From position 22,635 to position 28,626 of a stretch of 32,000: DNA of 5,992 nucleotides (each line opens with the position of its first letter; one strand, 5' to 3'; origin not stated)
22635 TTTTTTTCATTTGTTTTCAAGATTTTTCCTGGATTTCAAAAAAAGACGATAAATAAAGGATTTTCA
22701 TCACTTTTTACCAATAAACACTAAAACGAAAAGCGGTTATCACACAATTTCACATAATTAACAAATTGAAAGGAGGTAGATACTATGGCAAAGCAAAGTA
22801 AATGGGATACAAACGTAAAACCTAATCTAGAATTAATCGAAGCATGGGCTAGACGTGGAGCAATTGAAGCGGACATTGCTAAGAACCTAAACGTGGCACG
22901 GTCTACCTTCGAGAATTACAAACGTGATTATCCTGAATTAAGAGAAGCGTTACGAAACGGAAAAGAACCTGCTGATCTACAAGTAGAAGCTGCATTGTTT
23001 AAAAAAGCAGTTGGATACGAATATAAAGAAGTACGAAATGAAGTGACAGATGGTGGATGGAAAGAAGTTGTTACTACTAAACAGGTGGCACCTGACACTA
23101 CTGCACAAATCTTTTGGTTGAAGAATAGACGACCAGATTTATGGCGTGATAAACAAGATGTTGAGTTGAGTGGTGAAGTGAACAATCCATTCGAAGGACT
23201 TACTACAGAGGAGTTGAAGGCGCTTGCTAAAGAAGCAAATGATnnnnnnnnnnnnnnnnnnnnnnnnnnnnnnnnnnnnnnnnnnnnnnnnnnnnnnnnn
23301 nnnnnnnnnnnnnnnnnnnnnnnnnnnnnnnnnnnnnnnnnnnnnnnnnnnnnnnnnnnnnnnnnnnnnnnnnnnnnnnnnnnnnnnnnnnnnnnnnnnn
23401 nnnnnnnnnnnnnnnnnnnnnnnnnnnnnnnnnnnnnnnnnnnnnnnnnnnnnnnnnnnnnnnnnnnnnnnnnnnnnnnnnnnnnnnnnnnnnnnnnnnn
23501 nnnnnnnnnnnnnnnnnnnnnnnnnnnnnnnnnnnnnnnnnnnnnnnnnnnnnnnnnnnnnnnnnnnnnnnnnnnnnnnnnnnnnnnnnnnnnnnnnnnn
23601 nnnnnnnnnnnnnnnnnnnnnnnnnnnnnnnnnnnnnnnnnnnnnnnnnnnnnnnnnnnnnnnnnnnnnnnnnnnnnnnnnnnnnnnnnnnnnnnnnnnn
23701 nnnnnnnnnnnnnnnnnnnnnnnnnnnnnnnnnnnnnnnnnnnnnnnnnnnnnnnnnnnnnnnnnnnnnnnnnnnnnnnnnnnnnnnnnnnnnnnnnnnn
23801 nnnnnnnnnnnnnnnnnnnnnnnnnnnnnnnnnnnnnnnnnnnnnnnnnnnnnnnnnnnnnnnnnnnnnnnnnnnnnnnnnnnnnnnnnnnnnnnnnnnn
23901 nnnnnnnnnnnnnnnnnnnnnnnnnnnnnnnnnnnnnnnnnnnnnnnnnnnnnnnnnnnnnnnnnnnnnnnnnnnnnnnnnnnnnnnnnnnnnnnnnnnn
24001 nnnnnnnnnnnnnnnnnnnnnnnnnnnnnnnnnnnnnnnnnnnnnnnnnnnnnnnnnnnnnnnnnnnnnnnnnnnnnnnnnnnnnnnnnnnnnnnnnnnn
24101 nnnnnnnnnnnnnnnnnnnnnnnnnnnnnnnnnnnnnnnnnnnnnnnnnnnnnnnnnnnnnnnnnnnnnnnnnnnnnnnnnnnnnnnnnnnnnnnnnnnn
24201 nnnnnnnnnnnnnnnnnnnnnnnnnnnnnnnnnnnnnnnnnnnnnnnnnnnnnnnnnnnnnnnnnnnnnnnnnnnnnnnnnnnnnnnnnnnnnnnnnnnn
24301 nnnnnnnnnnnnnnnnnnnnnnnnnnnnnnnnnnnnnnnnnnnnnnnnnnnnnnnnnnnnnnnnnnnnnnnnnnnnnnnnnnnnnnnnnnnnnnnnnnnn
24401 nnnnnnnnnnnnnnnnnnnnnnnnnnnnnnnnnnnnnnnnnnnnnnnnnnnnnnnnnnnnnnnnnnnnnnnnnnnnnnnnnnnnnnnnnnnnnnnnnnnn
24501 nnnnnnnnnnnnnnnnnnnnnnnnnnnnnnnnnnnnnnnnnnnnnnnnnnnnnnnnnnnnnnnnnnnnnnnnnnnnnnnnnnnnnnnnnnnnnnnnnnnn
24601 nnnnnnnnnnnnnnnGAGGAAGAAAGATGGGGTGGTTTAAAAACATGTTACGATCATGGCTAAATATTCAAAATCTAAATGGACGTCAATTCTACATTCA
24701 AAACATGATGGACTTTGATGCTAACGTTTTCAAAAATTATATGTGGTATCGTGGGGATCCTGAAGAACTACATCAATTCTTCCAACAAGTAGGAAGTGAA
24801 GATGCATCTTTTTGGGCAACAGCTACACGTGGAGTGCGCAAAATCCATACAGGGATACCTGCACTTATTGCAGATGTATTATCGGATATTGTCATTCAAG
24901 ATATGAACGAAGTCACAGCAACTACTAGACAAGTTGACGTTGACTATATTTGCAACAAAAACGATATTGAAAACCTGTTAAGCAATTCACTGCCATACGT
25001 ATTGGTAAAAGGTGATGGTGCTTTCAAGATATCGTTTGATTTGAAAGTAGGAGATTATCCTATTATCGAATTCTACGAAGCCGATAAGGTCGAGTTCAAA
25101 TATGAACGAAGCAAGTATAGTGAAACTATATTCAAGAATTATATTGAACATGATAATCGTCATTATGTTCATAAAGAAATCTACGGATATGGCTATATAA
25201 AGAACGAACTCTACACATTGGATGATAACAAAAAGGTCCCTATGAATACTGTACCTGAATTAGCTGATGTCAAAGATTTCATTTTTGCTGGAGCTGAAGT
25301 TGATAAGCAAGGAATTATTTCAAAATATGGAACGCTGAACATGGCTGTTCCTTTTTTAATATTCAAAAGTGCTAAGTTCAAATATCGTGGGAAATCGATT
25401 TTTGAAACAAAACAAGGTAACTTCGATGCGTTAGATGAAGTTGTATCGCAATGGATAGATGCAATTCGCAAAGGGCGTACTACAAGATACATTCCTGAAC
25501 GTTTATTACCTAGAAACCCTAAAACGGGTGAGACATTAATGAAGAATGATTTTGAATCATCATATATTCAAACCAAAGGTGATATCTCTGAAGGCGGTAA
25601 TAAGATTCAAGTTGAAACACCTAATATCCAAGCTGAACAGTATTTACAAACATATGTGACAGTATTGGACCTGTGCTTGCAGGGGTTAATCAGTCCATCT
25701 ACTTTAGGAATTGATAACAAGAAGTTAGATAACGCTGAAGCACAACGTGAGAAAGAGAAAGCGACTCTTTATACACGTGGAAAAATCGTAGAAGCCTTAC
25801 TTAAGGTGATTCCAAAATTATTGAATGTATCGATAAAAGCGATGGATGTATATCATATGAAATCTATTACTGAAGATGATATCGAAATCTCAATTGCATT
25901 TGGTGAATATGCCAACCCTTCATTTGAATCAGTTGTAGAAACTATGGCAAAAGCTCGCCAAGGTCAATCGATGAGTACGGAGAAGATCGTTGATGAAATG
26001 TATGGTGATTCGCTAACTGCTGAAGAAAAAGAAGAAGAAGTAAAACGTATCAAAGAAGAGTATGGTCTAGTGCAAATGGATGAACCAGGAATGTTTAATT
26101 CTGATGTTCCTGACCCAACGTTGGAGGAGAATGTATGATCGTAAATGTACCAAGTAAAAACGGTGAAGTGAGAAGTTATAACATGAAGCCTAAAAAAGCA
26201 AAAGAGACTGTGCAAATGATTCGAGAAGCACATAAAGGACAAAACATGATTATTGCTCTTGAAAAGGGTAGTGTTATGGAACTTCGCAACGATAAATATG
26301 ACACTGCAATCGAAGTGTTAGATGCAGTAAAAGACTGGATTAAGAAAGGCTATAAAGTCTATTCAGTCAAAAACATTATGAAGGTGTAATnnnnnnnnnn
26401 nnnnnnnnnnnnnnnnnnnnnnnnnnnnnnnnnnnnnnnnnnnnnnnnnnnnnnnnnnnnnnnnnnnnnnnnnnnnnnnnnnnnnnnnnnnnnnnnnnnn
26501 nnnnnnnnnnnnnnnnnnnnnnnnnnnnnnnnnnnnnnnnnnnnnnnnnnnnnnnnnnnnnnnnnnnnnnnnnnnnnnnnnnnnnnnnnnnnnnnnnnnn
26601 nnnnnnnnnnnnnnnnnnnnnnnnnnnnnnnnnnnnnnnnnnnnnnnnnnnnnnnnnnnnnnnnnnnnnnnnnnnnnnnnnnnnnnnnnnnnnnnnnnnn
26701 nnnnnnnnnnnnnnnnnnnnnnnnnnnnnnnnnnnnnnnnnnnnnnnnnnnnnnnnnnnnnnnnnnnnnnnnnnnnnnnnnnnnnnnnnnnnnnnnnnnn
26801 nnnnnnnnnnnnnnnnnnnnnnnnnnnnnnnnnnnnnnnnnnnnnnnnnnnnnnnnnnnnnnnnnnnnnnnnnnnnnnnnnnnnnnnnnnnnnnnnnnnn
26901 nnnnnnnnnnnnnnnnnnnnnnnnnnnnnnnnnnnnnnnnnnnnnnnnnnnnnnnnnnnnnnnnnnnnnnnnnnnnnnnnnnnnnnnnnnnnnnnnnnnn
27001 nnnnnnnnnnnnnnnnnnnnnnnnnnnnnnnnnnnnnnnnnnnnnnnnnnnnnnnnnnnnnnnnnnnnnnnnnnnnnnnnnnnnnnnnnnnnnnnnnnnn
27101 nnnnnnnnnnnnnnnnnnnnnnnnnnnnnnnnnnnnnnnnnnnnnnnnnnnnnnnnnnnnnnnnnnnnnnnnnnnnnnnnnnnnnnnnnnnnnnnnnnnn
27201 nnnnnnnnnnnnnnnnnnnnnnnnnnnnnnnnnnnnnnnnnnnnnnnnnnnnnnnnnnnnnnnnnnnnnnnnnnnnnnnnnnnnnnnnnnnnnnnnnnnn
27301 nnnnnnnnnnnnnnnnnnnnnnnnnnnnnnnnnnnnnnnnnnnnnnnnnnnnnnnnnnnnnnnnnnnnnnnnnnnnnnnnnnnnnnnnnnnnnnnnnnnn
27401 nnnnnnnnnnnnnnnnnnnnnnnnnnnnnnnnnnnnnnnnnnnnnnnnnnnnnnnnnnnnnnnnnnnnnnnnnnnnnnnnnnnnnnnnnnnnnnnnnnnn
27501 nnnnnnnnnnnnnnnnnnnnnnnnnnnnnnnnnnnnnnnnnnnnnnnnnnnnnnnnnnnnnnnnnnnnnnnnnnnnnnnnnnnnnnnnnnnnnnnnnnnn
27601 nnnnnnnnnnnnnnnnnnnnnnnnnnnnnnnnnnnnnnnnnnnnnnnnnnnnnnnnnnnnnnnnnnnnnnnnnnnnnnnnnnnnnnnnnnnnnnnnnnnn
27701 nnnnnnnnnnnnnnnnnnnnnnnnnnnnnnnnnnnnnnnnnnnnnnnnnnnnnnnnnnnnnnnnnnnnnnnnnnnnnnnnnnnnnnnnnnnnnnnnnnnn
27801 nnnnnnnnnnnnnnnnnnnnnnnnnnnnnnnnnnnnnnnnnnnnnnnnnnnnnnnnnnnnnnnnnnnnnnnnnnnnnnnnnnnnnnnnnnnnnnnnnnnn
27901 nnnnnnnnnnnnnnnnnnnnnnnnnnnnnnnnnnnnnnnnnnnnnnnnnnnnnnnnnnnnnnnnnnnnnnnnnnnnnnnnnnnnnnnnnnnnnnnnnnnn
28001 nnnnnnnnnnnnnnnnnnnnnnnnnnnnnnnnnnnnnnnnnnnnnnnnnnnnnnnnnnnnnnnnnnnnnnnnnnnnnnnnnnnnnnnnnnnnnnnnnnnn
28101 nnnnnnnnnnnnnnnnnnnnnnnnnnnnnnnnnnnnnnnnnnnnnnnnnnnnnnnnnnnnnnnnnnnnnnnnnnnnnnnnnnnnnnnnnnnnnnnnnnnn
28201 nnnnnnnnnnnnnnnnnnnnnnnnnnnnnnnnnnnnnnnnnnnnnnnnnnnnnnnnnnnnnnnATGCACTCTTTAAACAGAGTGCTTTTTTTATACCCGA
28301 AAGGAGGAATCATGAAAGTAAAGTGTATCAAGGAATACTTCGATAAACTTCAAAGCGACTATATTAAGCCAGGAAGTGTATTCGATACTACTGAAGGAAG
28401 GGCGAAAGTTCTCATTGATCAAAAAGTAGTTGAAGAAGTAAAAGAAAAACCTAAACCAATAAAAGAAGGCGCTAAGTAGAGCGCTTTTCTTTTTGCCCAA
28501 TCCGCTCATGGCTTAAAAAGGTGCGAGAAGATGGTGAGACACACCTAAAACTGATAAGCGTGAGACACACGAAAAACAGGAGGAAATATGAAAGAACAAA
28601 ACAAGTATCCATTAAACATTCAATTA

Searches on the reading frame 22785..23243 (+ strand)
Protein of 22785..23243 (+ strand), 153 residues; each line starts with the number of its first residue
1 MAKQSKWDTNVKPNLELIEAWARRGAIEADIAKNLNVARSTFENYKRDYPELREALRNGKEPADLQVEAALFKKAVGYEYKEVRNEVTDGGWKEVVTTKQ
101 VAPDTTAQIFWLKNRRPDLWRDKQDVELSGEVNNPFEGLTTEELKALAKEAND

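Call 22: search_protein_families(library=phrogs, proteins=[window:22785-23243:+], max_evalue=0.001)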
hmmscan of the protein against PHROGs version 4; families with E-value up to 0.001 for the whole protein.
window:22785-23243:+ (153 aa): 5 families
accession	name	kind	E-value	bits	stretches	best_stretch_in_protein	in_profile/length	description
phrog_309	-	head and packaging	8.2e-56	191.3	1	1-150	132-287/319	terminase small subunit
phrog_23444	-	head and packaging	1.2e-14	55.5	1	32-120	4-98/126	terminase small subunit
phrog_28310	-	unknown function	3.4e-09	37.9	1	1-76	1-74/76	-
phrog_4102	-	head and packaging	7.7e-05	23.9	0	16-137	21-127/166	terminase small subunit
phrog_2538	-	head and packaging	0.00051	21.1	0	15-58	8-50/129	terminase small subunit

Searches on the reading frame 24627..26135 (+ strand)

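Call 22: search_protein_families(library=phrogs, proteins=[window:24627-26135:+], max_evalue=0.001)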
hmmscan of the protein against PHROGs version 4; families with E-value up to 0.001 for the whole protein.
window:24627-26135:+ (503 aa): 1 family
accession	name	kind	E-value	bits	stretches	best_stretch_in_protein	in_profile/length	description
phrog_533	-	head and packaging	1.8e-85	288.3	1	4-490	6-488/495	portal protein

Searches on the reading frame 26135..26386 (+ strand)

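Call 3: search_protein_families(library=pfam, proteins=[window:26135-26386:+], max_evalue=1)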
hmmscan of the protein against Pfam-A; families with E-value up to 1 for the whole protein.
window:26135-26386:+ (84 aa): 0 families

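Call 4: search_protein_families(library=phrogs, proteins=[window:26135-26386:+], max_evalue=0.01)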
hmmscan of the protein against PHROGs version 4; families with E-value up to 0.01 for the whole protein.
window:26135-26386:+ (84 aa): 1 family
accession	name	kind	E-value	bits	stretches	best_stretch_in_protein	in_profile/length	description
phrog_25639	-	unknown function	0.0039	18.2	1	13-79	8-72/74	-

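Call 75: search_protein_families(library=padloc, proteins=[window:26135-26386:+], max_evalue=0.1)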
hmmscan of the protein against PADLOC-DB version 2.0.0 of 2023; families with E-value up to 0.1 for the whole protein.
window:26135-26386:+ (84 aa): 0 families

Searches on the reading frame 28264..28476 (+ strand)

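Call 3: search_protein_families(library=pfam, proteins=[window:28264-28476:+], max_evalue=1)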
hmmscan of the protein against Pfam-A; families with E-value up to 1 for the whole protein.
window:28264-28476:+ (71 aa): 1 family
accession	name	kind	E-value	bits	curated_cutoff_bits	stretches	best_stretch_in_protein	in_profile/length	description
PF23843.2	DUF7210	-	0.017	15.1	27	1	35-56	17-38/38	Domain of unknown function (DUF7210)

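Call 4: search_protein_families(library=phrogs, proteins=[window:28264-28476:+], max_evalue=0.01)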
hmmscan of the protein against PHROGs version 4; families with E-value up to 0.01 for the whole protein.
window:28264-28476:+ (71 aa): 3 families
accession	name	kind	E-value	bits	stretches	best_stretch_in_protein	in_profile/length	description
phrog_2616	-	unknown function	1.1e-07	33.4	1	17-65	2-49/77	-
phrog_933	-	unknown function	0.00067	20.6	1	17-65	1-55/59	-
phrog_16445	-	unknown function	0.0084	17.1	0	17-64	1-51/63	-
